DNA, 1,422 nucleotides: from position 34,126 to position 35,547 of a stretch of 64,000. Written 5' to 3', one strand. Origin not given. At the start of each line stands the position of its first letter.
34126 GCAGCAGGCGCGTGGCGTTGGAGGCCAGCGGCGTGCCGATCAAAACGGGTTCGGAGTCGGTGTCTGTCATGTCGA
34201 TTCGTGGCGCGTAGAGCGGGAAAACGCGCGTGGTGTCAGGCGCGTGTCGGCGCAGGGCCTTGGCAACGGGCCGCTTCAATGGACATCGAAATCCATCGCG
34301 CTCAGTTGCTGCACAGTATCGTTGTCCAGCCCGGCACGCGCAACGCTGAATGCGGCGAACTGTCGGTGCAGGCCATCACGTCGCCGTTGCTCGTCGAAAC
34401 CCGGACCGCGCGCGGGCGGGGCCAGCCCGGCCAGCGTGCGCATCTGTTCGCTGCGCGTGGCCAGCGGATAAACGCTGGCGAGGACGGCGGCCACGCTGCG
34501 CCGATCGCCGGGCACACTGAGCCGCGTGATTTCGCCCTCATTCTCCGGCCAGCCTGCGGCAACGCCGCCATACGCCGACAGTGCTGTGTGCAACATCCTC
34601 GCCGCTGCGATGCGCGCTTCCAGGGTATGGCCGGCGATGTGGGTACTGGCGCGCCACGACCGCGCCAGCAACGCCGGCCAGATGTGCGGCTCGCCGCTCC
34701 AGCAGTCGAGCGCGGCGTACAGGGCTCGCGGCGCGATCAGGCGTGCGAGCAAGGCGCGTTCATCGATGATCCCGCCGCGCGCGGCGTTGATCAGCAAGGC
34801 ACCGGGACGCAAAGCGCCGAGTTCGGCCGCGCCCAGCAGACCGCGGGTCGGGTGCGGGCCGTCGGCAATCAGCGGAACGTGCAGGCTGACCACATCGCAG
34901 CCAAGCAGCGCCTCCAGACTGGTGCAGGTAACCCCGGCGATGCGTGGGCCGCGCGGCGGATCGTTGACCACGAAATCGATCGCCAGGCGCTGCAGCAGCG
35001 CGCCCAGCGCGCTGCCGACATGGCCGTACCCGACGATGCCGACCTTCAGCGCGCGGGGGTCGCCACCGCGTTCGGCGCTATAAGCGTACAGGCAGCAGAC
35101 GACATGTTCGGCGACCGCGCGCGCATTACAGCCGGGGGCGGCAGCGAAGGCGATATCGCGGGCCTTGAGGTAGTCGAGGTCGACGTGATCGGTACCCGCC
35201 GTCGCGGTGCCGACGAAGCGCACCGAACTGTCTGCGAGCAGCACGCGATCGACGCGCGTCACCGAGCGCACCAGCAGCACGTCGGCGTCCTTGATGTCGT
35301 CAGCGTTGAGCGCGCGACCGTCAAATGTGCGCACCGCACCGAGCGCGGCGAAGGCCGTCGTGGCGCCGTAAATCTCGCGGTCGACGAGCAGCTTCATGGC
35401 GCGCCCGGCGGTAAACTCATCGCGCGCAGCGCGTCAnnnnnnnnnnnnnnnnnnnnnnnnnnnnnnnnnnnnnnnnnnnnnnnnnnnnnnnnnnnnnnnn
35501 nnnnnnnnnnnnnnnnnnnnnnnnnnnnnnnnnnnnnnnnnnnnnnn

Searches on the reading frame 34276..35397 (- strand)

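Call 44: search_protein_families(library=pfam, proteins=[window:34276-35397:-], max_evalue=0.0001)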
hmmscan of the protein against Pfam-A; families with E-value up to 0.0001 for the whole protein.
window:34276-35397:- (373 aa): 2 families
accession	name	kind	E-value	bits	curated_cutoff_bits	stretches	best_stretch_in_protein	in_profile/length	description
PF02826.25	2-Hacid_dh_C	-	4.3e-25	88.6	25.1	1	108-239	28-160/178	D-isomer specific 2-hydroxyacid dehydrogenase, NAD binding domain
PF00389.36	2-Hacid_dh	-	6.5e-20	71.6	24.6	1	29-275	31-122/134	D-isomer specific 2-hydroxyacid dehydrogenase, catalytic domain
